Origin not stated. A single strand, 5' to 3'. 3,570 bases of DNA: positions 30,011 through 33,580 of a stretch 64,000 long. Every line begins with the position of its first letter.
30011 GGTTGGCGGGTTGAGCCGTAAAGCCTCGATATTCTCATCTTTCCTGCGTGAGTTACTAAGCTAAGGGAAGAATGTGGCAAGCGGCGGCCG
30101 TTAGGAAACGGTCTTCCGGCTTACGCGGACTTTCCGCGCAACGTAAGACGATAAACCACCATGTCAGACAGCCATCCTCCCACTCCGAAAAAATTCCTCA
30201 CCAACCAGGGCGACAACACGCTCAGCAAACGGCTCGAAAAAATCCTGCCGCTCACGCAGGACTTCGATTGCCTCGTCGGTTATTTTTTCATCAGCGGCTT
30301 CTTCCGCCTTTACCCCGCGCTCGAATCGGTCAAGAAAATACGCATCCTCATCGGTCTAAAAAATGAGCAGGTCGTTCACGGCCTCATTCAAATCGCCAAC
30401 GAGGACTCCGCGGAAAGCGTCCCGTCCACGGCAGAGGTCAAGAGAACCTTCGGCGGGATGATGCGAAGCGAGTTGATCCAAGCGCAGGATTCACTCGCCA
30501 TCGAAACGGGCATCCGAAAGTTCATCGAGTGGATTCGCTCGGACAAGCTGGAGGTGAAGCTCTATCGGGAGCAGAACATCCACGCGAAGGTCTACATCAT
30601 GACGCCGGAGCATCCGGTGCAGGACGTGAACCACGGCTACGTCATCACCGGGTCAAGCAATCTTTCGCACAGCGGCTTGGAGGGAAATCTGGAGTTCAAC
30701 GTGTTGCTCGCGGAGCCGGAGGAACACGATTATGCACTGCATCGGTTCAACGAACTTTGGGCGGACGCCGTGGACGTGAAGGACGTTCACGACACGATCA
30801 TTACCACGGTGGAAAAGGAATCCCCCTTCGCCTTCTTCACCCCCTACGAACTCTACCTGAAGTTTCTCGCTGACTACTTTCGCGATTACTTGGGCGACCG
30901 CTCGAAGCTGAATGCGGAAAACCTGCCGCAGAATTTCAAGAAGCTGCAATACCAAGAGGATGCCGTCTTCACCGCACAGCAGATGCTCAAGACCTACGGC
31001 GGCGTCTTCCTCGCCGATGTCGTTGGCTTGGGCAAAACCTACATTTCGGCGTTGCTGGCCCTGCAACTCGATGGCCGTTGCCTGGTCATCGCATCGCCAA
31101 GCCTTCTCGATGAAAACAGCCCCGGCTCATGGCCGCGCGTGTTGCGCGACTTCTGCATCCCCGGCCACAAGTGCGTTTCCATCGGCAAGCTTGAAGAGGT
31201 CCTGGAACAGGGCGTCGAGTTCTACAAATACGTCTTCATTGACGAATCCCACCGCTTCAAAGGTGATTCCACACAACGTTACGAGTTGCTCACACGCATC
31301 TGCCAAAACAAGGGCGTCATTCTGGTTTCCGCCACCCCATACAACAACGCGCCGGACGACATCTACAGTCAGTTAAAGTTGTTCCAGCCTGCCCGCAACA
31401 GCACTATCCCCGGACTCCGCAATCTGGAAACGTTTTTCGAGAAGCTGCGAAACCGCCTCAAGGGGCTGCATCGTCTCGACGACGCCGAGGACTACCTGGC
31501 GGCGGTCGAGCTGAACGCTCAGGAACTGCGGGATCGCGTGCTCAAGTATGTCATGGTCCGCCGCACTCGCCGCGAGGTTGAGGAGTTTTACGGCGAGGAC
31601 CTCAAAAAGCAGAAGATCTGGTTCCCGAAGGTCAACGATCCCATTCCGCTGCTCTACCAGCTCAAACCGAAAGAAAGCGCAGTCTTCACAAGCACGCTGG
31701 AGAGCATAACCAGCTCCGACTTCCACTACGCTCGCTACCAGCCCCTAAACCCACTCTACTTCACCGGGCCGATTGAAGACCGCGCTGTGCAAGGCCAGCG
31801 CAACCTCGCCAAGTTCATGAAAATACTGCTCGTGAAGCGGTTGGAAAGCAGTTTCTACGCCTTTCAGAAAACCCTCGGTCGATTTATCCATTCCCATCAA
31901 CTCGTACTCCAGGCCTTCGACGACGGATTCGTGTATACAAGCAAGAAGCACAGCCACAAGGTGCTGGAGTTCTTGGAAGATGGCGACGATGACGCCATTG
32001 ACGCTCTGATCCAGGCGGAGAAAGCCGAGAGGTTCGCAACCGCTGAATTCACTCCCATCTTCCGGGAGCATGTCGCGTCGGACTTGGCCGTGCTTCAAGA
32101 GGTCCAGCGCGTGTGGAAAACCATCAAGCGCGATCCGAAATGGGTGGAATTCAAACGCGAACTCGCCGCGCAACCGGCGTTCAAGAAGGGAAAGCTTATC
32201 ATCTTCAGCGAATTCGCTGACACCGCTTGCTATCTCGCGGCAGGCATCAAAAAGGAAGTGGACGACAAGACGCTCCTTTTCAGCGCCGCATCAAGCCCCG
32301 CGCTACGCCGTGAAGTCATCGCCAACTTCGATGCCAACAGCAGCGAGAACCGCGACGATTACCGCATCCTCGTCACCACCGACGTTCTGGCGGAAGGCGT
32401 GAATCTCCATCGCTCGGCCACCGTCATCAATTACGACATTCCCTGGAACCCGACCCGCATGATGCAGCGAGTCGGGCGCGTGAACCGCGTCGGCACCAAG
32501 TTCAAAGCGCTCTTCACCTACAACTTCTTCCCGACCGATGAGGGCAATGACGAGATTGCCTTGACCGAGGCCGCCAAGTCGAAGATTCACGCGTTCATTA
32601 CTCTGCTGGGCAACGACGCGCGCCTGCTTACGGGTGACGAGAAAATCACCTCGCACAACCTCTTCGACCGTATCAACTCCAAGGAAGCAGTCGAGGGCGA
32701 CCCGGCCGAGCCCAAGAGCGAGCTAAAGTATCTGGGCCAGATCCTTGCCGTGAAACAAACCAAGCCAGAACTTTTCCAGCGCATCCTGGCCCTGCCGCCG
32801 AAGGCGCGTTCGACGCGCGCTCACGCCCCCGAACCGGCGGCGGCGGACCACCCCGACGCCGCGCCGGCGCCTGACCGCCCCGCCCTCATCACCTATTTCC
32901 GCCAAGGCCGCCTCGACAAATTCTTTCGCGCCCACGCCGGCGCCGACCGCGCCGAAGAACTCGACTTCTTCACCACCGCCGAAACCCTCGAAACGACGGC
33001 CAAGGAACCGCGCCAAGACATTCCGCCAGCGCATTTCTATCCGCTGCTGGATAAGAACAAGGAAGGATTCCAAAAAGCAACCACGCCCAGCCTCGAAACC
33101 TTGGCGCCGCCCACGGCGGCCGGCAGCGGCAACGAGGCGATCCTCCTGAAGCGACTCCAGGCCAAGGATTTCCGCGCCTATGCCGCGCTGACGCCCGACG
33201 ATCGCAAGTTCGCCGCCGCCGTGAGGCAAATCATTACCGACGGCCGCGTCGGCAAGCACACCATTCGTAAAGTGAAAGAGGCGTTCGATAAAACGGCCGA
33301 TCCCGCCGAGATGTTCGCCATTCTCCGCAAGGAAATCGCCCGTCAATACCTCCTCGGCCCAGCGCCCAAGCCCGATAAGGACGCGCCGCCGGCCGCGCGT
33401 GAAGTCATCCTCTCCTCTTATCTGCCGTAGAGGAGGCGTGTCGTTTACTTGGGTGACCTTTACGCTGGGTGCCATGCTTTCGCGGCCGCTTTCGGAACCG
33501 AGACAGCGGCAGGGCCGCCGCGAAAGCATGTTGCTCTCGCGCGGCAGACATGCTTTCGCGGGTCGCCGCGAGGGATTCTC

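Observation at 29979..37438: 7.4-kb PLD-SNF2 helicase-nuclease plus N6-adenine methylase cassette bracketed by a duplicated 3' end of the AAA ATPase gene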

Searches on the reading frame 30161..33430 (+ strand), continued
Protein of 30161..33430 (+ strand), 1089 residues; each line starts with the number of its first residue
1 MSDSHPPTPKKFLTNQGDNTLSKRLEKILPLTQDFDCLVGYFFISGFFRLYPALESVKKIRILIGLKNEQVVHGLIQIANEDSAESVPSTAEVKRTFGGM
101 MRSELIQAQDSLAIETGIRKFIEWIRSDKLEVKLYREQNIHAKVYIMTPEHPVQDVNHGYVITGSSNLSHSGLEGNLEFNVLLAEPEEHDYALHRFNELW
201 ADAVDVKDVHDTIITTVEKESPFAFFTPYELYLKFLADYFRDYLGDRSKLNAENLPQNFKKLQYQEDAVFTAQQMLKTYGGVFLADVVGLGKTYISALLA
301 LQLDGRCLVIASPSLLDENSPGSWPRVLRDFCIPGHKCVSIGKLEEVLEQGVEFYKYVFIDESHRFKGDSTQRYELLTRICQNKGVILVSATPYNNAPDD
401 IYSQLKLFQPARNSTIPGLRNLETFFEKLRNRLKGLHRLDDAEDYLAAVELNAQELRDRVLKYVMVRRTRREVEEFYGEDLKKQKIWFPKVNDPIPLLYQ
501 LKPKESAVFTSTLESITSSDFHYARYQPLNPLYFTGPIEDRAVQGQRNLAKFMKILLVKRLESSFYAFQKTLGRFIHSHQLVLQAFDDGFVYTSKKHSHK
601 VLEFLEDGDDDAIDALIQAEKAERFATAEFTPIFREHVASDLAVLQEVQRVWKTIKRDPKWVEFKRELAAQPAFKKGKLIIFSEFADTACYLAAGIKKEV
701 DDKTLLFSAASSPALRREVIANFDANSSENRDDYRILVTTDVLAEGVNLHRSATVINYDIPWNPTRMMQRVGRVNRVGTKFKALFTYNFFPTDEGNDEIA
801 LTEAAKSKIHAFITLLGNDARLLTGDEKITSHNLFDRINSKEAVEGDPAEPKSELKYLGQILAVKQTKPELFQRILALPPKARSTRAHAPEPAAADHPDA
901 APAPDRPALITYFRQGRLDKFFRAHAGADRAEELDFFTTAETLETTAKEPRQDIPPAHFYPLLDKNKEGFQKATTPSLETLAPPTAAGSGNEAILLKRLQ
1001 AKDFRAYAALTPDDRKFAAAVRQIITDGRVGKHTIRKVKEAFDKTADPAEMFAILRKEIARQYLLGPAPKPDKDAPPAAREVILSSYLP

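Call 42: find_encoding_contigs(protein=P0198, flank=10000, max_places=2)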
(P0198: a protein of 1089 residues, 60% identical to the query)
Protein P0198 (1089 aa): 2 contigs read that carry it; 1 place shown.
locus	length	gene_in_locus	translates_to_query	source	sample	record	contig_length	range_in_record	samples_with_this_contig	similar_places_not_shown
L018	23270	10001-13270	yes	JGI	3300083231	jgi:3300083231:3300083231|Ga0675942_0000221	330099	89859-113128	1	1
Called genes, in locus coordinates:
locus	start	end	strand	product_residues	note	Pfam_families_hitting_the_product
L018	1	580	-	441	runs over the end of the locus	-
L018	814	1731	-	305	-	PF13391:HNH_2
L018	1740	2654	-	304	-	PF01939:NucS_C (faint), PF18899:DUF5655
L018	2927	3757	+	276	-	PF08401:ArdcN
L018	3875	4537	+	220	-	-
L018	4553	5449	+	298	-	PF12705:PDDEXK_1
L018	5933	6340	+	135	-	-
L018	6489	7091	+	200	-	-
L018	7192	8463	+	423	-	-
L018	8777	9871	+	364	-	PF24624:Int_N (faint), PF13102:Phage_int_SAM_5, PF14659:Phage_int_SAM_3 (weak), PF00589:Phage_integrase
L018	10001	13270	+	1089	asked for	PF13091:PLDc_2 (weak), PF00176:SNF2-rel_dom (faint), PF00270:DEAD (faint), PF04851:ResIII (faint), PF00271:Helicase_C, PF22590:Cas3-like_C_2 (weak)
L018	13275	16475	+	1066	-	PF02384:N6_Mtase (faint), PF20473:MmeI_Mtase (weak), PF07669:Eco57I, PF12950:TaqI_C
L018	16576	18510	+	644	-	PF13589:HATPase_c_3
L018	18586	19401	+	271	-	-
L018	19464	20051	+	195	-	PF01844:HNH, PF14279:HNH_5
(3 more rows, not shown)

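Call 69: find_encoding_contigs(protein=P0220, flank=8000, max_places=2)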
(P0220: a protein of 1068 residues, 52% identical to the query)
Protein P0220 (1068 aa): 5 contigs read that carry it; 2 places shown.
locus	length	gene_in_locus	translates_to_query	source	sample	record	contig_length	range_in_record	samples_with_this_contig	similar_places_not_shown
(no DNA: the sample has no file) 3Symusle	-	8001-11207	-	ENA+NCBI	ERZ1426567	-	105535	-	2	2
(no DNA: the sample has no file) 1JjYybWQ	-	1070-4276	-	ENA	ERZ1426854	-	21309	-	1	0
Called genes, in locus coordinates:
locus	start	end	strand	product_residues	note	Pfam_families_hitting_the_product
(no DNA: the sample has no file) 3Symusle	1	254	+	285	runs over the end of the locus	PF08334:T2SSG (weak)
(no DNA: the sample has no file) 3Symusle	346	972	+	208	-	PF00697:PRAI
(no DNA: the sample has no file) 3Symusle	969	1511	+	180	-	PF18306:LDcluster4, PF03641:Lysine_decarbox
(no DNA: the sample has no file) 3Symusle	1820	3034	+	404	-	PF00291:PALP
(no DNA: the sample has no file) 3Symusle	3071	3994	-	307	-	-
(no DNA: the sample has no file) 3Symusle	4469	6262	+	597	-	PF00239:Resolvase, PF07508:Recombinase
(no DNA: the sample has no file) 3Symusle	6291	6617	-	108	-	PF13560:HTH_31 (weak), PF01381:HTH_3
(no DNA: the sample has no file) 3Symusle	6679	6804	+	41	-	-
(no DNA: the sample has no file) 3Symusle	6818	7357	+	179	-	-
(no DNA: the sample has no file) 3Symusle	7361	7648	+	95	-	-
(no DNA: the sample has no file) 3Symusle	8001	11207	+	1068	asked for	PF13091:PLDc_2, PF04851:ResIII (faint), PF00176:SNF2-rel_dom, PF00271:Helicase_C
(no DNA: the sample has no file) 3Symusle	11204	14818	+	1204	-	PF02384:N6_Mtase (faint), PF20473:MmeI_Mtase (weak), PF07669:Eco57I, PF12950:TaqI_C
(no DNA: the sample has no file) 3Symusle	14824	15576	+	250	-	-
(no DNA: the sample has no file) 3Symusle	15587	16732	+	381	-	-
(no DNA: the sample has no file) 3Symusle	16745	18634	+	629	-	PF00078:RVT_1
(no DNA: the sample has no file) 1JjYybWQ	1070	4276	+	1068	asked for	PF13091:PLDc_2, PF04851:ResIII (faint), PF00176:SNF2-rel_dom, PF00271:Helicase_C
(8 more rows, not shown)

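Call 79: search_dna_similar(query=window:30161-33430:+, collection=plasmids, mode=protein, max_rows=12, max_evalue=1e-20)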
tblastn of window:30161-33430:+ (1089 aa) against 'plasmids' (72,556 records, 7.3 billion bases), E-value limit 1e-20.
Records with a match: 59; places in all: 59; records where one place covers at least 80% of the query: 3.
Best place of each record, by identity: <60% 59.
By first word of the organism name: Rhodococcus 7; Synechocystis 6; Nostoc 3; Prevotella 2; Haloferax 2; Planktothrix 2; Enterococcus 2; Halorussus 2; Paenarthrobacter 2; Leptolyngbya 2; and 29 more.
By predicted mobility (MOB-suite, as given by PLSDB): non-mobilizable 43; conjugative 10; mobilizable 6.
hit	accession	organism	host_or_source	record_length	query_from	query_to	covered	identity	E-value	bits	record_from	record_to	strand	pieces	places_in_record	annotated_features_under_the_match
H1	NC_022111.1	Prevotella sp. oral taxon 299 str. F0039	Homo sapiens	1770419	5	883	81%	35.6%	1e-141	479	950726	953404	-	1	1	none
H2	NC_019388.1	Thermus oshimai JL-2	-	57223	11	884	80%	33.2%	7e-122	421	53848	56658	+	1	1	helicase-related protein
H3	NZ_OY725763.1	Parabacteroides distasonis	-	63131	5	884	81%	30.8%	5e-99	353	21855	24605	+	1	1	SNF2-related protein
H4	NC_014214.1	Allomeiothermus silvanus DSM 9946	hot spring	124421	12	839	76%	32.1%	2e-111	390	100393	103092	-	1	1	helicase-related protein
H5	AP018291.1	Calothrix sp. NIES-4105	-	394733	34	882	78%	26.7%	2e-54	216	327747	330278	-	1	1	putative helicase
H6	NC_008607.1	Pelobacter propionicus DSM 2379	-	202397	18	850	76%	26.8%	1e-52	210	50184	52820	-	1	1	helicase-related protein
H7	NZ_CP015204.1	Rhodococcus sp. 008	Skate,bacterial culture,renal tissue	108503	21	879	79%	25.7%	4e-48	196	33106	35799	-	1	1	helicase-related protein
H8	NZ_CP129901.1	Rhodococcus ruber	soil,bacterial genome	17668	21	885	79%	25.5%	5e-50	202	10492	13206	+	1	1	helicase-related protein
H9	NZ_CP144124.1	Halalkalicoccus sp. CGA53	cell culture,sediment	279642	4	850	78%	25.9%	4e-57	224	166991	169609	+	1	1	helicase-related protein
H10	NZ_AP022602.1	Mycobacterium gallinarum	-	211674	7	791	72%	27.8%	7e-55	217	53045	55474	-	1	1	helicase-related protein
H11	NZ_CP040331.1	Natrinema versiforme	-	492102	1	847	78%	25.8%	2e-52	209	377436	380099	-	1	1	helicase-related protein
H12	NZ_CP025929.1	Microcystis aeruginosa NIES-2481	cell culture,freshwater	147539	35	875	77%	25.9%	9e-51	204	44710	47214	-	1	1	helicase-related protein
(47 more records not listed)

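Call 80: get_annotated_region(hit=H2, flank=6000)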
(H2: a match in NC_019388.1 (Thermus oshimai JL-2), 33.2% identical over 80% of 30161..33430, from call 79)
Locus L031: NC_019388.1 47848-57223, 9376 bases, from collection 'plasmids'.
description: Thermus oshimai JL-2 plasmid pTHEOS02, complete sequence
organism: Thermus oshimai JL-2 (NCBI taxid 751945)
taxonomy: Bacteria; Deinococcota; Deinococci; Thermales; Thermaceae; Thermus; Thermus oshimai; Thermus oshimai JL-2
host: -; source: -; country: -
typing (MOB-suite, as given by PLSDB): non-mobilizable; replicon rep_cluster_1113,rep_cluster_1779
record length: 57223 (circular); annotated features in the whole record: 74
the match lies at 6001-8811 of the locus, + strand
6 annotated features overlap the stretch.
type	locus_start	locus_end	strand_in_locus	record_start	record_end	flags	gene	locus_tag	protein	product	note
CDS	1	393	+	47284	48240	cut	-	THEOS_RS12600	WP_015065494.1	tyrosine-type recombinase/integrase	GO:0015074 - DNA integration [Evidence IEA]; GO:0006310 - DNA recombination [Evidence IEA]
CDS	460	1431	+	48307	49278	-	-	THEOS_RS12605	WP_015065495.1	AAA family ATPase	-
CDS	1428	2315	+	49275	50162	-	-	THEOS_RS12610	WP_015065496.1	ParB/RepB/Spo0J family partition protein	GO:0007059 - chromosome segregation [Evidence IEA]; GO:0000910 - cytokinesis [Evidence IEA]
CDS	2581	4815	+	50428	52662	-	-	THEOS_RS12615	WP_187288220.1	DNA methyltransferase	-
CDS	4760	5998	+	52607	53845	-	-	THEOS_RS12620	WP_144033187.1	hypothetical protein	-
CDS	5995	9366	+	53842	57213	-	-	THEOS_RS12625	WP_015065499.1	helicase-related protein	-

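Call 81: get_annotated_region(hit=H4, flank=6000)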
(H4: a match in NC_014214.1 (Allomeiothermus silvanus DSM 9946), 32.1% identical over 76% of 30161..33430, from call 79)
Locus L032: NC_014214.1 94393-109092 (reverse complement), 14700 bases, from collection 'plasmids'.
description: Allomeiothermus silvanus DSM 9946 plasmid pMESIL02, complete sequence
organism: Allomeiothermus silvanus DSM 9946 (NCBI taxid 526227)
taxonomy: Bacteria; Deinococcota; Deinococci; Thermales; Thermaceae; Allomeiothermus; Allomeiothermus silvanus; Allomeiothermus silvanus DSM 9946
host: -; source: hot spring; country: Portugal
typing (MOB-suite, as given by PLSDB): non-mobilizable; replicon rep_cluster_1813; mating-pair formation MPF_T
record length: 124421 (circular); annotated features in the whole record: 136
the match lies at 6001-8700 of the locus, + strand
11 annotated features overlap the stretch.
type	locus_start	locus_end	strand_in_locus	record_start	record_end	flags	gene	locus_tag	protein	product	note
CDS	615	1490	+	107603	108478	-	-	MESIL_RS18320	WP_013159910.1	DNA adenine methylase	-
CDS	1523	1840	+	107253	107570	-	-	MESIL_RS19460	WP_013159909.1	hypothetical protein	-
CDS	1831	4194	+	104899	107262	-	-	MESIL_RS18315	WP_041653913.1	DNA methyltransferase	-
CDS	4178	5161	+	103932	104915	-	-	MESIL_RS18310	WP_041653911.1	hypothetical protein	-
CDS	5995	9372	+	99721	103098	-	-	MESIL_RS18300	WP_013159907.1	helicase-related protein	-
CDS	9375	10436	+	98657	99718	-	-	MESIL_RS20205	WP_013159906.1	hypothetical protein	-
CDS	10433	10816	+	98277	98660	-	-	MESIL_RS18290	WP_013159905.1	hypothetical protein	-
CDS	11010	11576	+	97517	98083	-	-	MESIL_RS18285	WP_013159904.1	hypothetical protein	-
CDS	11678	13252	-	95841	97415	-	-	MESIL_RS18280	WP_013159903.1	DEAD/DEAH box helicase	-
CDS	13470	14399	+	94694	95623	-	-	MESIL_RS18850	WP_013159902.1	site-specific integrase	GO:0015074 - DNA integration [Evidence IEA]; GO:0006310 - DNA recombination [Evidence IEA]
CDS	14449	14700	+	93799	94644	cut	-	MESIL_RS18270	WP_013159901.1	DUF1385 domain-containing protein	-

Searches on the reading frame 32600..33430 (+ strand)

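Call 61: search_protein_families(library=pfam, proteins=[window:32600-33430:+], max_evalue=1)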
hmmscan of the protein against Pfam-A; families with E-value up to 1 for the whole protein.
window:32600-33430:+ (276 aa): 1 family
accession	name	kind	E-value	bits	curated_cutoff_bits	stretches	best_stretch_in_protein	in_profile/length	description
PF09374.15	PG_binding_3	-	0.21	12.2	24.6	0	210-244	16-48/76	Predicted Peptidoglycan domain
